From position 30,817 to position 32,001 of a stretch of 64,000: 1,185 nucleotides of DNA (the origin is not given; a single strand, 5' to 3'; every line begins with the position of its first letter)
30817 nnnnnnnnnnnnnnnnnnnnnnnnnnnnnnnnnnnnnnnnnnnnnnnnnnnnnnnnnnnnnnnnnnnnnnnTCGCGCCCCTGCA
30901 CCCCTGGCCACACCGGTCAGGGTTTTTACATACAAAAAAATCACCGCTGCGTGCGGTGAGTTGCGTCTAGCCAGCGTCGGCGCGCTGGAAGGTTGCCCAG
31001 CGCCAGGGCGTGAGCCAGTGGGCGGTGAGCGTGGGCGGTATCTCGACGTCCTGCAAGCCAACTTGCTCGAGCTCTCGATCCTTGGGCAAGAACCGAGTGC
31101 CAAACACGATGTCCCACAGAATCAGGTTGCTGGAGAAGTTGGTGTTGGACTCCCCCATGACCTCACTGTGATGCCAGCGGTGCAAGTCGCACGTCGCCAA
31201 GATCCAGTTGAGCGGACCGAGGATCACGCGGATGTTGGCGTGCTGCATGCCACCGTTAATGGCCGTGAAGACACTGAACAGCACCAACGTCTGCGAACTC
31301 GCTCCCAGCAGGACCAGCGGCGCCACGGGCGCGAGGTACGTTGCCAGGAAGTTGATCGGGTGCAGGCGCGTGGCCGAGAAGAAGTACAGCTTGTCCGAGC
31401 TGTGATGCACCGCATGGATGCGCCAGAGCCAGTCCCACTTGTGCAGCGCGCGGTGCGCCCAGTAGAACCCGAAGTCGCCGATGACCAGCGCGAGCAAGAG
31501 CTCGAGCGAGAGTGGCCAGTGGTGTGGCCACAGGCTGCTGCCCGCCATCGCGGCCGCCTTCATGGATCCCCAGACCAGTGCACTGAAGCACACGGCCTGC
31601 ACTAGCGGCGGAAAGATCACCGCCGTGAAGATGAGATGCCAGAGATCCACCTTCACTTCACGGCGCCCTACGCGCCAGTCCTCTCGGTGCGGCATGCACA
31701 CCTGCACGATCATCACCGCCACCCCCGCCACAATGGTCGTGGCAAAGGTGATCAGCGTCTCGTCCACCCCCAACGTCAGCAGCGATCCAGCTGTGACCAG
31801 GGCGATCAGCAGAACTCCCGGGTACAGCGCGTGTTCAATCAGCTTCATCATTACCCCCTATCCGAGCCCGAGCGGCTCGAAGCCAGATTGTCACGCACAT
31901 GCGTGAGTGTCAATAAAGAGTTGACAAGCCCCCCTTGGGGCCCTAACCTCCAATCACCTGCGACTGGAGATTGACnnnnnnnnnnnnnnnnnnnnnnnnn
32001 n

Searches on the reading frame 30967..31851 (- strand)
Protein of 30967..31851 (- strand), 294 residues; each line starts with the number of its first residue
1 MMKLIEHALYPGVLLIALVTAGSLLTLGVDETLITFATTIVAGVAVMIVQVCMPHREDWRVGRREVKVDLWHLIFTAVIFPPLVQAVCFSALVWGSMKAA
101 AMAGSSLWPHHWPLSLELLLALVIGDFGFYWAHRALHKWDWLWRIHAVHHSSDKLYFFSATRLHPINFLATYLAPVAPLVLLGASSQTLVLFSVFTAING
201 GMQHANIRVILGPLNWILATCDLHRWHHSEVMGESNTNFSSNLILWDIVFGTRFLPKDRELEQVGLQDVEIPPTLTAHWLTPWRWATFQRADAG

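Call 3: search_protein_families(library=pfam, proteins=[window:30967-31851:-], max_evalue=0.01)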
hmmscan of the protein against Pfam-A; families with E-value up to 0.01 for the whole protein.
window:30967-31851:- (294 aa): 1 family
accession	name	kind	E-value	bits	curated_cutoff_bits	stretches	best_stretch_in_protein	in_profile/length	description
PF04116.19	FA_hydroxylase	-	2.7e-29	102.7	31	1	119-252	2-132/132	Fatty acid hydroxylase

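Call 4: search_protein_families(library=ncbifam, proteins=[window:30967-31851:-], max_evalue=0.01)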
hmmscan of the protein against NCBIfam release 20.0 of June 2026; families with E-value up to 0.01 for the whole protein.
window:30967-31851:- (294 aa): 1 family
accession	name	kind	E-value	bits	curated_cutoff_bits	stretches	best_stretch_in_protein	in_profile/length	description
NF052566.1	OrLpdHdlsOlsERhiz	equivalog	5.4e-54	183.5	475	1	3-268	4-269/293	ornithine lipid hydroxylase OlsE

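Call 7: find_encoding_contigs(protein=window:30967-31851:-, flank=10000, max_places=8)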
Protein window:30967-31851:- (294 aa): no gene with exactly this product is on record in the collection.

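Call 9: find_homologous_proteins(query=window:30967-31851:-, max_evalue=0.00001)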
Query window:30967-31851:- (294 aa): 955 proteins with E <= 0.00001 among 4689 candidates; the best 120 are listed.
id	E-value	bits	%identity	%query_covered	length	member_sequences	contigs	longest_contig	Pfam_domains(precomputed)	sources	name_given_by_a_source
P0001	1.8e-192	657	97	100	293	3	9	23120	PF04116.20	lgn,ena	-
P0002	2.3e-137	476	71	99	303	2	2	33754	PF04116.20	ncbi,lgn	-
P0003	7.6e-119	415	65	95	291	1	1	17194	PF04116.20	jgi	jgi:ornithine lipid hydroxylase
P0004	4.6e-103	363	57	99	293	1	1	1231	PF04116.20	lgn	-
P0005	6.1e-84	300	56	85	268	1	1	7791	PF04116.20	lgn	-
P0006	1.6e-76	276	45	99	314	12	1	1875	PF04116.20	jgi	-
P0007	2.5e-74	269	43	99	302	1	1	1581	PF04116.20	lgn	-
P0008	5.0e-74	268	42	99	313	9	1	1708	PF04116.20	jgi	jgi:sterol desaturase/sphingolipid hydroxylase (fatty acid hydroxylase superfamily)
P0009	1.7e-73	266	47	93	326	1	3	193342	PF04116.20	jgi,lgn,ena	-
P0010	6.2e-73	264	43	94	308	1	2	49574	PF04116.20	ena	-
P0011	1.5e-72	263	41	99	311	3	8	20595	PF04116.20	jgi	-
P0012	2.9e-72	262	40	99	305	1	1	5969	PF04116.20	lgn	-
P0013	3.1e-72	262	43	96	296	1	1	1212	PF04116.20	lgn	-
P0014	2.5e-71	259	42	100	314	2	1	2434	PF04116.20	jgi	-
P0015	3.2e-71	258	42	97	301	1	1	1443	PF04116.20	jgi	-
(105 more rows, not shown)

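Call 10: find_encoding_contigs(protein=P0001, flank=10000, max_places=6)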
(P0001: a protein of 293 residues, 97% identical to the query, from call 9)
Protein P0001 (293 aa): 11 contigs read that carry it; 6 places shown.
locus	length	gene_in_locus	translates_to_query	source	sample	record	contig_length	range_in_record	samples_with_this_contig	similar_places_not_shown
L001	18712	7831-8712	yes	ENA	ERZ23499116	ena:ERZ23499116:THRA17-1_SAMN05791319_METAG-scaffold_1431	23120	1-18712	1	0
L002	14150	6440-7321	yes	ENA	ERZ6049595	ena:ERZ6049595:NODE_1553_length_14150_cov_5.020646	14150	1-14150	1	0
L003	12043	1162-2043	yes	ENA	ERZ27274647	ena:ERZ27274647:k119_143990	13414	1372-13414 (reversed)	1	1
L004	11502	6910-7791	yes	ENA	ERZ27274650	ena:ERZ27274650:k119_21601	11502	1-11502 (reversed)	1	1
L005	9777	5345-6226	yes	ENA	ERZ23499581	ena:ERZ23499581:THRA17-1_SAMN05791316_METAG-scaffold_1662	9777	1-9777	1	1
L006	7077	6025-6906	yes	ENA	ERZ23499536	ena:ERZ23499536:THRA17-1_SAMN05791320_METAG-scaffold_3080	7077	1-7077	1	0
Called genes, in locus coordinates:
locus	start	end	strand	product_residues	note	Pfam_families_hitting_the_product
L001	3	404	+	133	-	?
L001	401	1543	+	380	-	PF00390:malic, PF03949:Malic_M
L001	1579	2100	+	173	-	-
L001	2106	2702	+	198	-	PF13489:Methyltransf_23, PF13649:Methyltransf_25, PF13847:Methyltransf_31, PF08241:Methyltransf_11, PF08242:Methyltransf_12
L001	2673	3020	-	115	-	-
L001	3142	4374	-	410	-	PF00817:IMS, PF21999:IMS_HHH_1, PF11799:IMS_C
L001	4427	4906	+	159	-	PF00583:Acetyltransf_1, PF13508:Acetyltransf_7, PF08445:FR47 (weak), PF13673:Acetyltransf_10 (weak)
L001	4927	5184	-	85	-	-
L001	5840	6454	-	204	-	PF01726:LexA_DNA_bind, PF13412:HTH_24 (weak), PF13730:HTH_36 (weak), PF00717:Peptidase_S24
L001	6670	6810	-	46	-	-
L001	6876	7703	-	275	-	PF00459:Inositol_P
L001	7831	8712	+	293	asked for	PF04116:FA_hydroxylase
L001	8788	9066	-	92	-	-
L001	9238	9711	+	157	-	-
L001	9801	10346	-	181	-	-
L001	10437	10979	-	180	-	-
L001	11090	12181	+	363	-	PF00438:S-AdoMet_synt_N, PF02772:S-AdoMet_synt_M, PF02773:S-AdoMet_synt_C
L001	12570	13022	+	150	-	-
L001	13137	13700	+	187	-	PF07382:HC2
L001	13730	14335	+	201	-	PF00160:Pro_isomerase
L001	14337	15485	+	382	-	PF13200:DUF4015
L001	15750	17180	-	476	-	-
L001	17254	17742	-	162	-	-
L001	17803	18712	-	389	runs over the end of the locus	-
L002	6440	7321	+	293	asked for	PF04116:FA_hydroxylase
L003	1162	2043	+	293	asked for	PF04116:FA_hydroxylase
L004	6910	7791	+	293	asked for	PF04116:FA_hydroxylase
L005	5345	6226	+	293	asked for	PF04116:FA_hydroxylase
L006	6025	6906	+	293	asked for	PF04116:FA_hydroxylase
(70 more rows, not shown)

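Call 11: find_encoding_contigs(protein=P0002, flank=10000, max_places=4)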
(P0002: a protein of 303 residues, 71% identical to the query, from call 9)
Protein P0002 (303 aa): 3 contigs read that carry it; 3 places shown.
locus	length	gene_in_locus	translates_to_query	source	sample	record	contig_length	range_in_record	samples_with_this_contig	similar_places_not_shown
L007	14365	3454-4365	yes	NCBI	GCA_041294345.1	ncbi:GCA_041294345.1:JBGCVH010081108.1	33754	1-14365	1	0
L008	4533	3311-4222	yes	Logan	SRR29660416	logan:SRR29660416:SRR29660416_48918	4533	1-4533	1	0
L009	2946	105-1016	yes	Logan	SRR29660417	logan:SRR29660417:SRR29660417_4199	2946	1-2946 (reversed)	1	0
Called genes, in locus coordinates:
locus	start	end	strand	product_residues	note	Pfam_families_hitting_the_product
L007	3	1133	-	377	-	?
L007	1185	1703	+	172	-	PF00583:Acetyltransf_1, PF13508:Acetyltransf_7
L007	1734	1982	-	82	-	-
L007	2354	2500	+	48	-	-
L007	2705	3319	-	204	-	PF01726:LexA_DNA_bind, PF12802:MarR_2 (weak), PF13412:HTH_24 (weak), PF00717:Peptidase_S24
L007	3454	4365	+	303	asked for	PF04116:FA_hydroxylase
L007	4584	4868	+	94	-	-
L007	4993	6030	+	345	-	PF00438:S-AdoMet_synt_N, PF02772:S-AdoMet_synt_M, PF02773:S-AdoMet_synt_C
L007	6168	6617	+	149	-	-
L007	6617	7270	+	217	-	PF07382:HC2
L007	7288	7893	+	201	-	PF00160:Pro_isomerase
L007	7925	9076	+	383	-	PF13200:DUF4015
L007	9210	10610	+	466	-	PF13482:RNase_H_2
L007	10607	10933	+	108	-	-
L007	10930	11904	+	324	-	PF13529:Peptidase_C39_2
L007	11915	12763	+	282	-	-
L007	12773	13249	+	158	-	PF11158:DUF2938 (weak)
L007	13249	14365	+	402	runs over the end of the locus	PF13742:tRNA_anti_2, PF01336:tRNA_anti-codon (weak), PF02601:Exonuc_VII_L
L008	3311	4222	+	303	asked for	PF04116:FA_hydroxylase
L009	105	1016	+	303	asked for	PF04116:FA_hydroxylase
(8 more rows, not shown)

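Call 12: find_encoding_contigs(protein=P0003, flank=10000, max_places=4)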
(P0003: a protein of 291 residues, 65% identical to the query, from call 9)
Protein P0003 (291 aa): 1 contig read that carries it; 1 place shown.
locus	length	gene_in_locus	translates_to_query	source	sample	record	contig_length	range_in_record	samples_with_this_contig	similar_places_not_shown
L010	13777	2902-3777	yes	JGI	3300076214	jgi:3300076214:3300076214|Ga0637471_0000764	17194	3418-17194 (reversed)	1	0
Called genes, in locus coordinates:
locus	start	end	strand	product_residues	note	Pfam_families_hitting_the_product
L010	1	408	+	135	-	?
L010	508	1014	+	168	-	PF00583:Acetyltransf_1, PF08445:FR47 (weak), PF13508:Acetyltransf_7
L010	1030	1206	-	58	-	-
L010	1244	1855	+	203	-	-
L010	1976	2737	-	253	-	PF01726:LexA_DNA_bind, PF13412:HTH_24 (faint), PF00717:Peptidase_S24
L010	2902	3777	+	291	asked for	PF04116:FA_hydroxylase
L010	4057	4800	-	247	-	PF00459:Inositol_P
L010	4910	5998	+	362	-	PF00438:S-AdoMet_synt_N, PF02772:S-AdoMet_synt_M, PF02773:S-AdoMet_synt_C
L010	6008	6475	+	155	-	-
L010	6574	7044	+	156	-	-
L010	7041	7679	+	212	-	PF00160:Pro_isomerase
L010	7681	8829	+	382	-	PF13200:DUF4015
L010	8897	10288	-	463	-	-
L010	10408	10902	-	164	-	-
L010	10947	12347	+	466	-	PF13482:RNase_H_2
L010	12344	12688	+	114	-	-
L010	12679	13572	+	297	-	PF13529:Peptidase_C39_2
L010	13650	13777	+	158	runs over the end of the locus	-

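Call 25: find_related_loci(query=A1, collection=genome_contigs, flank=10000)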
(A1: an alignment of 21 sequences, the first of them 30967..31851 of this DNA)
Query A1 (294 aa) in genome_contigs; peptide patterns used: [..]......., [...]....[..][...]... (x = any residue, [..] = any of these).
600 stretches matched a pattern (row limit reached: there are more); 591 encode a relative of the query (tblastn E <= 1e-3); the best 80 are kept; 80 distinct loci.
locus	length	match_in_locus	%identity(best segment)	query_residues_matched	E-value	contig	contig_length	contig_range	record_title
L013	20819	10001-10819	41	10-283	1e-68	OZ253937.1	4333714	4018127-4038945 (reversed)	MAG: Alphaproteobacteria bacterium isolate 26bd64c0-0f2d-4e52-a063-61ff611ccdf2 genome assembly, chromosome: 1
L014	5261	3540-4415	40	3-292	4e-68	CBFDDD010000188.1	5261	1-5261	MAG TPA_asm: uncultured Myxococcales bacterium isolate SRR26215691_binner13_Refined_41 genome assembly, contig: ERZ25073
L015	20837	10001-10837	40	4-283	2e-67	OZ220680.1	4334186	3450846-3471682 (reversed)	MAG: Pseudomonadales bacterium isolate da3e3f05-4c24-4fb5-b36e-3680706d581c genome assembly, chromosome: 1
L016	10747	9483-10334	37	9-292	2e-66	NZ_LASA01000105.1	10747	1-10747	Endozoicomonas arenosclerae strain ab112 bacteriosponge_c67, whole genome shotgun sequence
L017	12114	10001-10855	40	9-291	2e-65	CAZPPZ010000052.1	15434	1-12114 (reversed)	MAG TPA_asm: uncultured Myxococcales bacterium isolate binchicken_co275_42 genome assembly, contig: NODE_5397_length_154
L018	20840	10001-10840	38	3-283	4e-65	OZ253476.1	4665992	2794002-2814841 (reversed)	MAG: Dehalococcoidia bacterium isolate f6f1a14d-75c1-44c4-996a-bd844335e16e genome assembly, chromosome: 1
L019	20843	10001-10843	43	3-283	5e-65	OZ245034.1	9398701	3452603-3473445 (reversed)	MAG: Myxococcota bacterium isolate df3dd314-b992-411f-bde6-f70e75f61a8f genome assembly, chromosome: 1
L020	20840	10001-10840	38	3-283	2e-64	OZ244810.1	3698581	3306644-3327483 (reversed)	MAG: Dehalococcoidia bacterium isolate 41c7b0a6-756e-404d-987c-16126d27c4c6 genome assembly, chromosome: 1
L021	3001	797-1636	39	3-283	5e-65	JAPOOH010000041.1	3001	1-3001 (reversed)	MAG: Chloroflexota bacterium isolate APA_bin_2 c_000000057188, whole genome shotgun sequence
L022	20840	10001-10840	40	3-283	4e-64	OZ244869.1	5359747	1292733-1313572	MAG: uncultured Candidatus Binatia bacterium isolate 4a3a7036-e571-4a1a-a60d-b403d30aaf4e genome assembly, chromosome: 1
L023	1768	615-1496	36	1-292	2e-66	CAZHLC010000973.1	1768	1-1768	MAG TPA_asm: uncultured Leptospiraceae bacterium isolate SRP135972_co1_289 genome assembly, contig: NODE_144912_length_1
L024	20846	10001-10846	37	1-283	2e-63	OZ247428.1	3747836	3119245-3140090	MAG: Dehalococcoidia bacterium isolate 98dfbe93-de8a-46f9-be85-8584a0b4116d genome assembly, chromosome: 1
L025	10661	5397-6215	40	10-283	3e-63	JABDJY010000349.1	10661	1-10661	MAG: Alphaproteobacteria bacterium isolate SS_bin_35 k127_4317675, whole genome shotgun sequence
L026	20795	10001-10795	38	8-272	3e-63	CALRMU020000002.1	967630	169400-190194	MAG: Synechococcus sp. UW140 isolate JJ-DHS1A4C2-339-1-mx-bin518 genome assembly, contig: JJ-OR15-03-C3, whole genome sh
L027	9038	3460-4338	41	3-294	6e-63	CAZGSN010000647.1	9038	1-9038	MAG TPA_asm: uncultured Candidatus Binatia bacterium isolate binchicken_co200_33 genome assembly, contig: k141_164454, w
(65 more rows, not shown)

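Call 31: search_solved_structures(query=window:30967-31851:-, max_evalue=1)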
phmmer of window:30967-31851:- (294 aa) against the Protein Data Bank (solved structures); distinct sequences matched with E-value up to 1: 1.
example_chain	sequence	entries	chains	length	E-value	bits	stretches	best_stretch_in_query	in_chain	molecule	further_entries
1s4n_A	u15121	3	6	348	0.39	13.3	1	127-146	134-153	Glycolipid 2-alpha-mannosyltransferase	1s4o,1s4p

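Call 40: find_related_loci(query=window:30967-31851:-, collection=metagenome_contigs, flank=8000)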
Query window:30967-31851:- (294 aa) in metagenome_contigs; peptide patterns used: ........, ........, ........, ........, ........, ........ (x = any residue, [..] = any of these).
121 stretches matched a pattern, but none encodes a relative of the query by tblastn (E <= 1e-3).

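Call 43: find_related_loci(query=A3, collection=metagenome_contigs, flank=8000)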
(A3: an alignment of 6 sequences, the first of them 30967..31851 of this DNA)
Query A3 (294 aa) in metagenome_contigs; peptide patterns used: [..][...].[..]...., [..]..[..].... (x = any residue, [..] = any of these).
136 stretches matched a pattern; 5 encode a relative of the query (tblastn E <= 1e-3); 5 distinct loci.
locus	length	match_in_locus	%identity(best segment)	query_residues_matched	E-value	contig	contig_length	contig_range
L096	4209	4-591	49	100-294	2e-57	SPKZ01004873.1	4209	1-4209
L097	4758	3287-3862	49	104-293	4e-57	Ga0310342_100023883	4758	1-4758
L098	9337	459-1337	35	3-293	2e-50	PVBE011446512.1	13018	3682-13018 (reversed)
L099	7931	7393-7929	34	4-183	6e-24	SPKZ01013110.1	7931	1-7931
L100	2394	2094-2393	36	46-146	5e-14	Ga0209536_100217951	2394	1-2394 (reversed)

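Call 49: search_protein_families(library=padloc, proteins=[window:30967-31851:-], max_evalue=0.01)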
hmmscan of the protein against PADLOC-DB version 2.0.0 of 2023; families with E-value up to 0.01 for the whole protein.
window:30967-31851:- (294 aa): 0 families

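Call 50: search_protein_families(library=phrogs, proteins=[window:30967-31851:-], max_evalue=0.01)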
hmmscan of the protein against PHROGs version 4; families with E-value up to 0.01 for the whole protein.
window:30967-31851:- (294 aa): 0 families

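Call 63: find_encoding_contigs(protein=P0005, flank=8000, max_places=2)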
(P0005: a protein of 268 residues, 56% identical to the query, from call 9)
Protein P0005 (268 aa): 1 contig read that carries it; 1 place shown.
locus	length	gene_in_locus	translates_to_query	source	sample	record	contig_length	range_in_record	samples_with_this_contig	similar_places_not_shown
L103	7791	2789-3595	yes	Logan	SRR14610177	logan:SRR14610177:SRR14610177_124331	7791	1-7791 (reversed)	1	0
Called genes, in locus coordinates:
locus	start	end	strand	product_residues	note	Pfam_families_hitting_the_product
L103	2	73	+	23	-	?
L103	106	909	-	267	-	-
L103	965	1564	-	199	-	PF13328:HD_4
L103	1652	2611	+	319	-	PF07681:DoxX (weak)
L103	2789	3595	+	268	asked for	PF04116:FA_hydroxylase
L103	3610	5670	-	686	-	PF04932:Wzy_C, PF23914:TPR_CcmH_CycH (faint), PF07719:TPR_2 (faint), PF13414:TPR_11 (faint), PF13428:TPR_14 (faint), PF13431:TPR_17 (faint), PF09295:ChAPs (faint), PF14559:TPR_19, +1 more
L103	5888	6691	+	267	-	PF02535:Zip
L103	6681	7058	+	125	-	PF00903:Glyoxalase, PF22677:Ble-like_N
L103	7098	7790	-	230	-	?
